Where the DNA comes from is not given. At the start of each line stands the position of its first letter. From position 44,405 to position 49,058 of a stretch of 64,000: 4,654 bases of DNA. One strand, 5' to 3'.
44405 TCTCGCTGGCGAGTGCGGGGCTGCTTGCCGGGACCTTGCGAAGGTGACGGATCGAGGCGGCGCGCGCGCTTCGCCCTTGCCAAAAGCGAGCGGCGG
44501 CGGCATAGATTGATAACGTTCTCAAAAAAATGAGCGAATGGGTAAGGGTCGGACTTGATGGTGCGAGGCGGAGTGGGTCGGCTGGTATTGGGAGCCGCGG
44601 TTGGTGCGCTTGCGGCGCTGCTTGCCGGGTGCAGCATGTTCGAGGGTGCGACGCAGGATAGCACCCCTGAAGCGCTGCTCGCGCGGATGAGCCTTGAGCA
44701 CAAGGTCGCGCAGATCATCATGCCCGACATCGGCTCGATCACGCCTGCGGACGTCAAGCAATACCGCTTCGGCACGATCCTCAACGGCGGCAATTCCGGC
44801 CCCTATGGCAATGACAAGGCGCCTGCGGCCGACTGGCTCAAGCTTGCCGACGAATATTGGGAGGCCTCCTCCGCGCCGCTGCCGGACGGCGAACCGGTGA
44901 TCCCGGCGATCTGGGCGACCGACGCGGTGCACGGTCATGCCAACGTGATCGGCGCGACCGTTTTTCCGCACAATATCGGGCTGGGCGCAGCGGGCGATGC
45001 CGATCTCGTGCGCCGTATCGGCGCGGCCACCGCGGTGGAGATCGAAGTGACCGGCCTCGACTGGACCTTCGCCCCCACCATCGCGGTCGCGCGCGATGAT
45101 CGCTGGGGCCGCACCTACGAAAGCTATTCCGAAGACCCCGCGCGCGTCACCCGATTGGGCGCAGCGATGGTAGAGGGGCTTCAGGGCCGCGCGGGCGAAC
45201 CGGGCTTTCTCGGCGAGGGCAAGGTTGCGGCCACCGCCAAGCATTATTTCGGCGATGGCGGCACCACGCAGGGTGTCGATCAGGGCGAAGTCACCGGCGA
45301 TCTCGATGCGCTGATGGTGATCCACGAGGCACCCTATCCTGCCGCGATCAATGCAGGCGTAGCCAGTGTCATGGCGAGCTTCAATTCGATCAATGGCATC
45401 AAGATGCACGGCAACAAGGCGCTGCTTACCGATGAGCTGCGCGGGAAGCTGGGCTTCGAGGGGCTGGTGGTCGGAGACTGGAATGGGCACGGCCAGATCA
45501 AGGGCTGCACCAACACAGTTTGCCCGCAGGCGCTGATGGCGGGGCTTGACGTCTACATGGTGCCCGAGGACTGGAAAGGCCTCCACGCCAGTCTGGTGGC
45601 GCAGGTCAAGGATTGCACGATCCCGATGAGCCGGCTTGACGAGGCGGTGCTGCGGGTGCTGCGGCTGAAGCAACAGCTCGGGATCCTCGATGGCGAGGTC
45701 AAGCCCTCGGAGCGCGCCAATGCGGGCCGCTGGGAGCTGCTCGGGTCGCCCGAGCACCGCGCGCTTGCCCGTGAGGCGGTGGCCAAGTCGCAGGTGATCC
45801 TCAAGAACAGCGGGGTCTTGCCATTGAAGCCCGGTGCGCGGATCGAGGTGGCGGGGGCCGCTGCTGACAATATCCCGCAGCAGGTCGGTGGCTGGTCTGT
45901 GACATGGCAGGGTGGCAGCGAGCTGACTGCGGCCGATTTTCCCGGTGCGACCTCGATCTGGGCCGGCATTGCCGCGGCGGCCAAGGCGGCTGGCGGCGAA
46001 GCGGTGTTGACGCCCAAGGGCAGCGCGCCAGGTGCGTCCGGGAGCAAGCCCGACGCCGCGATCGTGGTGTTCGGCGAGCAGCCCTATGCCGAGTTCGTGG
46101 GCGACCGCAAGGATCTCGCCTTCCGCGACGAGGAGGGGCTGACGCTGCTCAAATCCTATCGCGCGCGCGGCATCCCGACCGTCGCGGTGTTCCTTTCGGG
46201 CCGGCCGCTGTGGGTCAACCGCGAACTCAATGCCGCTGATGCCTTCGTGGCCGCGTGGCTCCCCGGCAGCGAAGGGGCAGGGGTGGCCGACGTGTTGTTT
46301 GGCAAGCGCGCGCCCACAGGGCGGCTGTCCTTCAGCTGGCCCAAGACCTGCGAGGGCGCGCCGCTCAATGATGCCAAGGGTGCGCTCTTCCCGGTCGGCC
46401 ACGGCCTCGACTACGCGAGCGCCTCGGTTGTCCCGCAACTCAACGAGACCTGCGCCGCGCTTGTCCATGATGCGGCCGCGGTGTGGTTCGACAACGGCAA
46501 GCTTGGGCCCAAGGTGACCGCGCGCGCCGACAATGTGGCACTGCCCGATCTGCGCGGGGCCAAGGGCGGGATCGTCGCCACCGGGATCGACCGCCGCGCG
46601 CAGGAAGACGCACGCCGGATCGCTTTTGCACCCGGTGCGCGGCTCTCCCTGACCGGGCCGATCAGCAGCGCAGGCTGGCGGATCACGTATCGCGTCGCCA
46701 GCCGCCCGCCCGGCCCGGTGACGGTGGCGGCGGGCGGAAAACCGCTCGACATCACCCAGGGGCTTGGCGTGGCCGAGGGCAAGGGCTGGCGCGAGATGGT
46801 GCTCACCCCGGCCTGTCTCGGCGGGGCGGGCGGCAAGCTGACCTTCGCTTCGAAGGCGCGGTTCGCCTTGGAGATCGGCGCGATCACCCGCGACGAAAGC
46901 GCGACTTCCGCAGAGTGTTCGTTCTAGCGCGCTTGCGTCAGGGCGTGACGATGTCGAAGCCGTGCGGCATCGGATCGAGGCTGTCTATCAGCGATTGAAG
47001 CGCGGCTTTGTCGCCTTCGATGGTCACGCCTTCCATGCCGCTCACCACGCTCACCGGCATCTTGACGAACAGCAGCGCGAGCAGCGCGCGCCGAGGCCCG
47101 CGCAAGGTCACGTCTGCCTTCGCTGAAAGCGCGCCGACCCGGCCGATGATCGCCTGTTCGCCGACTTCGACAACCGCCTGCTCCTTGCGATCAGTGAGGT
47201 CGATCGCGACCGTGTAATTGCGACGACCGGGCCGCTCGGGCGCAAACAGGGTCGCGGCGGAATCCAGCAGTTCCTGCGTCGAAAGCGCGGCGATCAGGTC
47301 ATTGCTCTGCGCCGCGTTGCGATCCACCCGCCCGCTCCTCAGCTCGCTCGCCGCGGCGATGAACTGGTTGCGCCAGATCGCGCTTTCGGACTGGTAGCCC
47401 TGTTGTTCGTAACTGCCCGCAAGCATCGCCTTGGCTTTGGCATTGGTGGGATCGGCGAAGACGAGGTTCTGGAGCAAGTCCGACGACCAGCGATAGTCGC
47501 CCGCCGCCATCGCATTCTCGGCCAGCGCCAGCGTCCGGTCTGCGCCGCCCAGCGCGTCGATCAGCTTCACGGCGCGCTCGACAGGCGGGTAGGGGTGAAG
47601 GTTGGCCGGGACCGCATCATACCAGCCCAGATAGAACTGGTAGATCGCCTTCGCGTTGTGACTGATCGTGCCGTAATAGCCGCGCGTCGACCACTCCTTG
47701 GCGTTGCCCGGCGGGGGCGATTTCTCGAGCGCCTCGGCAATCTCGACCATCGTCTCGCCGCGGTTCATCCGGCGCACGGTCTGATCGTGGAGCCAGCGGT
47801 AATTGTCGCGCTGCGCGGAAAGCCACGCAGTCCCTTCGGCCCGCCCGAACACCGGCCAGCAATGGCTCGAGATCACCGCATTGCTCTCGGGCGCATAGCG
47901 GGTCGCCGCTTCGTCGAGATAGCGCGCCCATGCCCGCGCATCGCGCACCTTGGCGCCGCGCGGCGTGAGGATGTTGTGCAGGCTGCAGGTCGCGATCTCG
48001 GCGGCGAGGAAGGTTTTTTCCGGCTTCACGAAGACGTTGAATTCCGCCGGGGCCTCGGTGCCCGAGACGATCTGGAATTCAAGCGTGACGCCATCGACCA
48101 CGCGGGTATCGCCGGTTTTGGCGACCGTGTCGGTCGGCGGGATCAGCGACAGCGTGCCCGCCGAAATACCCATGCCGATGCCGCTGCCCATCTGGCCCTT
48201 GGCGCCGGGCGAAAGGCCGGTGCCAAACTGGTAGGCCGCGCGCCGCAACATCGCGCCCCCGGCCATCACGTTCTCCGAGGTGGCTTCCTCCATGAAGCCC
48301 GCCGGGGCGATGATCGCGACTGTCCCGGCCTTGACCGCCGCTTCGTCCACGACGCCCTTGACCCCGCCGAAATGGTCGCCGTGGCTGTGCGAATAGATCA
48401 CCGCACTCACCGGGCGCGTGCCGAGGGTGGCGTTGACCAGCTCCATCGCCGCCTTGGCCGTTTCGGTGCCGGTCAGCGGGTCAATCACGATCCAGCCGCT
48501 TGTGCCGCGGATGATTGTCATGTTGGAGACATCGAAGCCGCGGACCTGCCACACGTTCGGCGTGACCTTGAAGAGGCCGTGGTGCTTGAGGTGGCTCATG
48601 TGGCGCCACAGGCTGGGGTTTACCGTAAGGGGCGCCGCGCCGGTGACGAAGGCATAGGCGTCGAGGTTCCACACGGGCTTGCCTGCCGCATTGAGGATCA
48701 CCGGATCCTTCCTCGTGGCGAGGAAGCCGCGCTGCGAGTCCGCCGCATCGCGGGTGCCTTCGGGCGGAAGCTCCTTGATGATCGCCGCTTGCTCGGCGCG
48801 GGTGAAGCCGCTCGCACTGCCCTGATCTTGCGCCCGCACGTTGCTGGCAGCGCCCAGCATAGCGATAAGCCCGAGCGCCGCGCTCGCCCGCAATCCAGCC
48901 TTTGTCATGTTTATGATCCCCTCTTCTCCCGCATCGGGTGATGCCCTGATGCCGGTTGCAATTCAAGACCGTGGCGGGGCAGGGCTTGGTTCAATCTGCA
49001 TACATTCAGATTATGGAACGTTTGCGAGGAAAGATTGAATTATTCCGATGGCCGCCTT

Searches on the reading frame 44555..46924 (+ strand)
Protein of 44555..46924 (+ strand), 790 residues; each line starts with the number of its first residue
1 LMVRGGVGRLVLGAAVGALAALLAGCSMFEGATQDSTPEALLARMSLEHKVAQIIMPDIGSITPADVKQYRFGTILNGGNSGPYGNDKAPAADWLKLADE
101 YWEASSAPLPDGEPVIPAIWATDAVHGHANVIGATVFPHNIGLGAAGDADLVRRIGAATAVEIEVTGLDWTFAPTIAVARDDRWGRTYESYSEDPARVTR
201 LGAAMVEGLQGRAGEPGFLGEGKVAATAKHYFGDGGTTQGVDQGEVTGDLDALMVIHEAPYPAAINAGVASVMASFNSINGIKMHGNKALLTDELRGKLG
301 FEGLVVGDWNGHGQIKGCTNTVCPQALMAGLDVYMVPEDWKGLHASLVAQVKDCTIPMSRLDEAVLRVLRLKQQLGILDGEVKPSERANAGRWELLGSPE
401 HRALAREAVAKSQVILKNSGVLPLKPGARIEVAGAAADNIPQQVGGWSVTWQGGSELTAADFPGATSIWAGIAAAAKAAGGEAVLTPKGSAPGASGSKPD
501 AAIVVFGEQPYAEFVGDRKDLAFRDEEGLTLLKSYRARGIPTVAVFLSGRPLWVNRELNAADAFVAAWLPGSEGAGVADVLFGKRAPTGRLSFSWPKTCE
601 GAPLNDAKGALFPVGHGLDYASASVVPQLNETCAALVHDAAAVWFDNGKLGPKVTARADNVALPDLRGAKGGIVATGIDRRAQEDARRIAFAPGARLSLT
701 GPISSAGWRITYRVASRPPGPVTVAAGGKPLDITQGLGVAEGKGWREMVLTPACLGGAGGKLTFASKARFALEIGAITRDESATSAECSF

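Call 14: search_protein_families(library=ncbifam, proteins=[window:44555-46924:+])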
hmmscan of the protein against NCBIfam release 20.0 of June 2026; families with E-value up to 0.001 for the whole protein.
window:44555-46924:+ (790 aa): 8 families
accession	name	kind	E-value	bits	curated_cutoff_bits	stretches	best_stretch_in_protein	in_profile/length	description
NF052331.1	Bet13-16Glucosase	equivalog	1.8e-72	244.7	1330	2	41-448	19-410/750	exo-beta-d-1,3/1,6-glucosidase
NF011678.0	PRK15098.1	equivalog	7.7e-68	229.6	666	2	18-450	18-433/765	beta-glucosidase BglX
NF052329.1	XyloArabinsidase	equivalog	6.7e-64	216.2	1050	1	39-605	7-585/750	beta-xylosidase/alpha-l-arabinosidase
NF041579.1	betaxyl_Flavo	equivalog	7.3e-52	176.5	1350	1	116-604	65-564/716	beta-xylosidase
NF041776.1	xylosidase_Xyl3A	equivalog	6.1e-46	156.8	1250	2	120-444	50-390/846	xylan 1,4-beta-xylosidase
NF052330.1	BetGlucosiCelf0468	equivalog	3.8e-36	124.6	1300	2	133-448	53-357/817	beta-d-glucosidase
NF041610.1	alph_arabinopyran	equivalog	6.5e-36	123.8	1300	1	130-603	54-496/738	exo-alpha-(1->6)-L-arabinopyranosidase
NF003740.0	PRK05337.1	equivalog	2.4e-09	36.8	207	1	149-351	97-294/340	beta-N-acetylhexosaminidase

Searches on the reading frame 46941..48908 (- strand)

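Call 14: search_protein_families(library=ncbifam, proteins=[window:46941-48908:-])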
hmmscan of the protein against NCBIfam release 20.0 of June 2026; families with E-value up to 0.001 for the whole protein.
window:46941-48908:- (656 aa): 8 families
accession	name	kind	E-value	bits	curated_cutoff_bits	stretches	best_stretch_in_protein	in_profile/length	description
TIGR04558.1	SoxH_rel_PQQ_1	hypoth_equivalog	2.8e-07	29.9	300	1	124-188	30-93/285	quinoprotein relay system zinc metallohydrolase 1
NF012229.1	bla_class_B_core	domain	4.2e-06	27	100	1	113-185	4-70/139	metallo-beta-lactamase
TIGR04559.1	SoxH_rel_PQQ_2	hypoth_equivalog_domain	1.7e-05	24.4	280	1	126-191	28-92/283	quinoprotein relay system zinc metallohydrolase 2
NF033088.2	bla_subclass_B1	equivalog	5e-05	23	200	1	127-187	30-89/217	subclass B1 metallo-beta-lactamase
TIGR02651.1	RNase_Z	equivalog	0.00013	21.1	292.95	1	156-207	41-94/302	ribonuclease Z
NF000801.0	PRK00055.1-3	equivalog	0.00021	20.4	252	1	155-210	42-99/307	ribonuclease Z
NF033574.1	VarG_fam_MBL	equivalog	0.00023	20.4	750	1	119-188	84-150/374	VarG family subclass B1-like metallo-beta-lactamase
NF033105.1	bla_subclass_B3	equivalog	0.00042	19.7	240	1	113-213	9-106/257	subclass B3 metallo-beta-lactamase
